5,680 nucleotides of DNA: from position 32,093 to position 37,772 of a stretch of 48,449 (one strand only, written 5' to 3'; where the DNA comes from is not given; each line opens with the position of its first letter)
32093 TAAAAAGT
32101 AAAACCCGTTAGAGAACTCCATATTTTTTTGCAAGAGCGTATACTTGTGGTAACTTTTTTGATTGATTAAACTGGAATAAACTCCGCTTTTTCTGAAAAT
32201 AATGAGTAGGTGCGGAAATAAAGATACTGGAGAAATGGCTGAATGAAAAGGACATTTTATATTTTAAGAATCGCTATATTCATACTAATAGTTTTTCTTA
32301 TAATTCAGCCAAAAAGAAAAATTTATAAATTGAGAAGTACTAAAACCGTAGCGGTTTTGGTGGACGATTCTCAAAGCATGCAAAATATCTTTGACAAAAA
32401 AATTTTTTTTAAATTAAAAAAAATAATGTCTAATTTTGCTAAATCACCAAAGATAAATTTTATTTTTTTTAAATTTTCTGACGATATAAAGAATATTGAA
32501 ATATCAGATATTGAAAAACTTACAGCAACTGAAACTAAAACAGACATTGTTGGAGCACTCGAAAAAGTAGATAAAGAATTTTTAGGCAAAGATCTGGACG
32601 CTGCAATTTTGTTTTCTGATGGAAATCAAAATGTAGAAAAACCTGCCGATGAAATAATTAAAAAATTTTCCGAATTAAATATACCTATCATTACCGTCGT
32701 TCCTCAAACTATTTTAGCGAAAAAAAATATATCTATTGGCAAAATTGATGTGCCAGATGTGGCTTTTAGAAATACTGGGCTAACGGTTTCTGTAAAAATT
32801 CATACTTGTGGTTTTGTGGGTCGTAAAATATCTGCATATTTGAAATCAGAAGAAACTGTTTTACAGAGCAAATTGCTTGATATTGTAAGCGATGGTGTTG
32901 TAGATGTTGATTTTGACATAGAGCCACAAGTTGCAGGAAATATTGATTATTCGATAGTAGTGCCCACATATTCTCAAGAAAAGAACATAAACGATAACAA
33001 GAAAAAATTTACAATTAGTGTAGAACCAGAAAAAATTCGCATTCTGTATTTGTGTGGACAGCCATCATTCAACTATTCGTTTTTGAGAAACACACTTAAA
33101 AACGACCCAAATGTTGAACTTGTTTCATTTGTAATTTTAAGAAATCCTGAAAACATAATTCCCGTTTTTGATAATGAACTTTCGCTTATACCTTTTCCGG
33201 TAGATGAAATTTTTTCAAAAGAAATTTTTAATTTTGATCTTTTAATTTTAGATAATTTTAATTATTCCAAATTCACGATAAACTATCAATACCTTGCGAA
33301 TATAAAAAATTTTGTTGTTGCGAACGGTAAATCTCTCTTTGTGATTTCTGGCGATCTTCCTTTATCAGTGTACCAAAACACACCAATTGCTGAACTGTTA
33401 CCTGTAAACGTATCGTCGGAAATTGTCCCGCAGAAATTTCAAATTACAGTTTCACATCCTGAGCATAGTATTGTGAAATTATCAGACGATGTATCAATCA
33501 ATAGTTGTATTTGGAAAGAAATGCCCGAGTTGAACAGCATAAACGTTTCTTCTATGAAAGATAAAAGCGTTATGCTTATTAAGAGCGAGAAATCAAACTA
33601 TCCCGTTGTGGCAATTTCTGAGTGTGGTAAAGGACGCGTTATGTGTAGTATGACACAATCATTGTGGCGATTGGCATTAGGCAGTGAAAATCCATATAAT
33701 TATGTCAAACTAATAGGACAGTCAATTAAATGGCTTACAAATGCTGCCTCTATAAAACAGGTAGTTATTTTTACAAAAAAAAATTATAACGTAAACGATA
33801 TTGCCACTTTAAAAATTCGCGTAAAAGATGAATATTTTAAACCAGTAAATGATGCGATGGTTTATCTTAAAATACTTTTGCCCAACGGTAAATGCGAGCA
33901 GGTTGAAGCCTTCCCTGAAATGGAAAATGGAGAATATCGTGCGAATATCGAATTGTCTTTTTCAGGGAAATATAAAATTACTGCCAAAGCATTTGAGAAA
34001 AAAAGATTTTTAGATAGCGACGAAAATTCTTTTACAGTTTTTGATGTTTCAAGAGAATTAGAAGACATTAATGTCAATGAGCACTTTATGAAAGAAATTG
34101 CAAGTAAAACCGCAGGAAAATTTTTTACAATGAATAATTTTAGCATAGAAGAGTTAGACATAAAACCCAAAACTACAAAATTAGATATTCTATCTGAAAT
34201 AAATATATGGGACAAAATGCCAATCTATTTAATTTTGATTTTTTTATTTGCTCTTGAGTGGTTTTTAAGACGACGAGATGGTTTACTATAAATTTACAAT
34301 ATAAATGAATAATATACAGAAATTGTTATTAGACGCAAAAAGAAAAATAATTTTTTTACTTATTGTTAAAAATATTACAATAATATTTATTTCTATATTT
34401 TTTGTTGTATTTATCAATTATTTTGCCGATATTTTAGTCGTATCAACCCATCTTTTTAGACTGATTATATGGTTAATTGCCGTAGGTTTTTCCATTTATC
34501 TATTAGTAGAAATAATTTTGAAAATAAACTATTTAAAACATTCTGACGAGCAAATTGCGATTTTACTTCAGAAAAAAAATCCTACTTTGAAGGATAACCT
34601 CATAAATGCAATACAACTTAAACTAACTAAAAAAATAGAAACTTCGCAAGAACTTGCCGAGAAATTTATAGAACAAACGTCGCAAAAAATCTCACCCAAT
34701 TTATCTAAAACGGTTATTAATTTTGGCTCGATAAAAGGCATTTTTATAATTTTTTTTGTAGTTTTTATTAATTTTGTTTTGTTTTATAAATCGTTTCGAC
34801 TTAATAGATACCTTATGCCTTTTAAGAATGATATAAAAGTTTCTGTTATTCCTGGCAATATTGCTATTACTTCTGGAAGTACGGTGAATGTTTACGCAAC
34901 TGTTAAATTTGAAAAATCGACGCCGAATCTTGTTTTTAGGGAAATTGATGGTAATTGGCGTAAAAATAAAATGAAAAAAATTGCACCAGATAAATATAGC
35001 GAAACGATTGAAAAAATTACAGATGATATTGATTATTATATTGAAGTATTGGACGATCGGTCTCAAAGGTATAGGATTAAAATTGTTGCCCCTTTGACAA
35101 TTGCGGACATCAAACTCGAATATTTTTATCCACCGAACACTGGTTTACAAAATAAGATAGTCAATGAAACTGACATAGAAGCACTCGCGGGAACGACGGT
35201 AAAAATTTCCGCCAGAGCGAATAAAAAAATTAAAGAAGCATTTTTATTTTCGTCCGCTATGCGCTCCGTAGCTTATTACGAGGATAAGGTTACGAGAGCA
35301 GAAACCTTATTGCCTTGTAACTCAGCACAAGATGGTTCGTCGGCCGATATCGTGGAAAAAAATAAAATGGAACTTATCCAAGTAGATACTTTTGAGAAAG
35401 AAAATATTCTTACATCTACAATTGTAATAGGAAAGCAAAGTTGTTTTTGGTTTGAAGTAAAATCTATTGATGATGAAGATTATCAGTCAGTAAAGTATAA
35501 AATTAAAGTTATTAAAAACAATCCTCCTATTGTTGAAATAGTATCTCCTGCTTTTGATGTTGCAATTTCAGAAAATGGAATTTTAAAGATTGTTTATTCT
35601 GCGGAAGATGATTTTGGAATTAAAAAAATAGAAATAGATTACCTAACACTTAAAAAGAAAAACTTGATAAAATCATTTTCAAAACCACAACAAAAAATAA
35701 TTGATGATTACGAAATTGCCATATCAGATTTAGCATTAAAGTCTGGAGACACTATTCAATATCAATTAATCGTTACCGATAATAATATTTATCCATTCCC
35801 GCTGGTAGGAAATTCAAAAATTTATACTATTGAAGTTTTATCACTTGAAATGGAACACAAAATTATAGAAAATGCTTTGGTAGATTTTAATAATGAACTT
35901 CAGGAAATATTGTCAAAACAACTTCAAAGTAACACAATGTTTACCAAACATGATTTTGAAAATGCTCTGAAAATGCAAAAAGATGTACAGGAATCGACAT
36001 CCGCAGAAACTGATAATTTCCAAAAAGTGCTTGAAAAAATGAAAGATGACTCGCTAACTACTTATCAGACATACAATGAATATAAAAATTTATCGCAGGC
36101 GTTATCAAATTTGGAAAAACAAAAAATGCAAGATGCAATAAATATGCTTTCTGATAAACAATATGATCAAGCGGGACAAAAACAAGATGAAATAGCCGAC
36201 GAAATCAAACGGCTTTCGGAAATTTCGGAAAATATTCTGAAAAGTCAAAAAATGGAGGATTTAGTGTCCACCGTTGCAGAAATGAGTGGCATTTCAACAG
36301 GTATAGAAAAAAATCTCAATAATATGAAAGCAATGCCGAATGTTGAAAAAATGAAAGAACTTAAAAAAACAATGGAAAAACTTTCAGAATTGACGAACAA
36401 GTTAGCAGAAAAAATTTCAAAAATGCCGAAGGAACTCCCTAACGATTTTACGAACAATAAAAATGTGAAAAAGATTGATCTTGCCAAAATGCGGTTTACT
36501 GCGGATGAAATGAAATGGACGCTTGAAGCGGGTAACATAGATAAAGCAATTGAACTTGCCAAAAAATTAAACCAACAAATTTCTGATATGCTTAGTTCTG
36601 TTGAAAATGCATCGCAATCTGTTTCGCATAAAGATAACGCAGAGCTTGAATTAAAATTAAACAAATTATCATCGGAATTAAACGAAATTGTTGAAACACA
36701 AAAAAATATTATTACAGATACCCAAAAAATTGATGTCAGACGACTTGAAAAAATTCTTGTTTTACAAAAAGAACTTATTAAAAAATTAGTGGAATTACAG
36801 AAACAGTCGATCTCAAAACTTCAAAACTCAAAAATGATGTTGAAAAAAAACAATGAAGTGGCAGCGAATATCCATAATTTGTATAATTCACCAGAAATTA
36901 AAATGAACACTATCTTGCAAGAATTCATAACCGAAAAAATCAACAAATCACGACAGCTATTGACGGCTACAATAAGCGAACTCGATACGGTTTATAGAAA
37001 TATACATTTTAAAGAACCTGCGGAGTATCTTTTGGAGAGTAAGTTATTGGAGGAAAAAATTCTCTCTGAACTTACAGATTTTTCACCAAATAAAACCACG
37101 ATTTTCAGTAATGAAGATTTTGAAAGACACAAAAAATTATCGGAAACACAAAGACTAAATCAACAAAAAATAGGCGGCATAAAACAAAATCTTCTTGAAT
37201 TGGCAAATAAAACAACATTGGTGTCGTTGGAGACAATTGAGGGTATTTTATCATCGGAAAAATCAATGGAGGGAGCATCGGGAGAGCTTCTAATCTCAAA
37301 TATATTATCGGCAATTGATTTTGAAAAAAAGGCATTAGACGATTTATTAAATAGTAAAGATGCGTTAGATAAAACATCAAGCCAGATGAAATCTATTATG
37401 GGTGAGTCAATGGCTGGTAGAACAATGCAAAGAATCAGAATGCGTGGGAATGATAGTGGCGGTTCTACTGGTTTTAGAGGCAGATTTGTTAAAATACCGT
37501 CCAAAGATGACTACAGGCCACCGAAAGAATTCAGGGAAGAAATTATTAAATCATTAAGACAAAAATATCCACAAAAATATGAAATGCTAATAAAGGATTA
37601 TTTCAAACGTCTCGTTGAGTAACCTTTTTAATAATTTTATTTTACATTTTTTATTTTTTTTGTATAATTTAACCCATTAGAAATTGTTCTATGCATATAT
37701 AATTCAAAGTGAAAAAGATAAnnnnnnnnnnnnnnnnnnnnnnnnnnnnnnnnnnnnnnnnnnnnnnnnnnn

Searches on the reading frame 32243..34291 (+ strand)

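Call 70: search_protein_families(library=pfam, proteins=[window:32243-34291:+], max_evalue=0.00001)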
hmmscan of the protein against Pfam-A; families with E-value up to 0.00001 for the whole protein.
window:32243-34291:+ (682 aa): 1 family
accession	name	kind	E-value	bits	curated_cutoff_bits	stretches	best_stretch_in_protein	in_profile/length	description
PF07090.17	GATase1_like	-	5.1e-07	30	27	1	334-471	80-217/247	Putative glutamine amidotransferase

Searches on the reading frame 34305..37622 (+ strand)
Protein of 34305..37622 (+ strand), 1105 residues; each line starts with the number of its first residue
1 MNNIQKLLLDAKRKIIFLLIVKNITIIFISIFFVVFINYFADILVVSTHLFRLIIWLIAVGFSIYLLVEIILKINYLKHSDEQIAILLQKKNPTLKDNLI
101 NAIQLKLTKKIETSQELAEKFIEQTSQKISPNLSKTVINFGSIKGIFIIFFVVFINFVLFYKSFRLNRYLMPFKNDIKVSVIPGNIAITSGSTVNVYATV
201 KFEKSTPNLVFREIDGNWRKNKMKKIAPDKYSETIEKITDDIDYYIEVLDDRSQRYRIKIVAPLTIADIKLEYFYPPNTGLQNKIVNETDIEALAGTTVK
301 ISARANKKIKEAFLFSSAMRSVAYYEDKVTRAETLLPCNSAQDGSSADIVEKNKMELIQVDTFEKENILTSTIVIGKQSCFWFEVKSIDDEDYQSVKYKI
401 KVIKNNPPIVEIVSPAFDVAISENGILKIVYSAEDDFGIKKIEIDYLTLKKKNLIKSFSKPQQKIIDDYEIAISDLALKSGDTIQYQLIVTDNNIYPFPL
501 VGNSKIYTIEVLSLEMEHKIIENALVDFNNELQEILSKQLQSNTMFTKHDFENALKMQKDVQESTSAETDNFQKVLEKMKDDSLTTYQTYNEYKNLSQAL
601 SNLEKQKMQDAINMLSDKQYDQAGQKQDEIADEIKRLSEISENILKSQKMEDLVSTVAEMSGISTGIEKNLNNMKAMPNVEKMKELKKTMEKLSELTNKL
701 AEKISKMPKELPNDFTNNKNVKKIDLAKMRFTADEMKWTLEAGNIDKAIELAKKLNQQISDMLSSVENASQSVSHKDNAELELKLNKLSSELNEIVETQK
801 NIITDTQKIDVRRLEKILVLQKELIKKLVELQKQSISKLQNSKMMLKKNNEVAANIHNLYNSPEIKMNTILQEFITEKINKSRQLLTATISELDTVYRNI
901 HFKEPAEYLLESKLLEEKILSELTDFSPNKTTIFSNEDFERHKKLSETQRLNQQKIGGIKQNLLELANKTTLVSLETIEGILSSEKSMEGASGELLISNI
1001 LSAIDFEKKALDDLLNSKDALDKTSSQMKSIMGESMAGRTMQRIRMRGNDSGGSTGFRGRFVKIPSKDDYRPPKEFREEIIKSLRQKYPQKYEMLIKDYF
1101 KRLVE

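Call 70: search_protein_families(library=pfam, proteins=[window:34305-37622:+], max_evalue=0.00001)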
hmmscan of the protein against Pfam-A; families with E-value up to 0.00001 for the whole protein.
window:34305-37622:+ (1105 aa): 0 families

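Call 72: search_protein_families(library=pfam, proteins=[window:34305-37622:+], max_evalue=0.01)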
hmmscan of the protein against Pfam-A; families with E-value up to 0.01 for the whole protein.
window:34305-37622:+ (1105 aa): 1 family
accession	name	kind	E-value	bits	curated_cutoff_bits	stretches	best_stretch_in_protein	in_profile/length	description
PF17035.10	BET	-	0.002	18.6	24.5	1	589-630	3-43/64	Bromodomain extra-terminal - transcription regulation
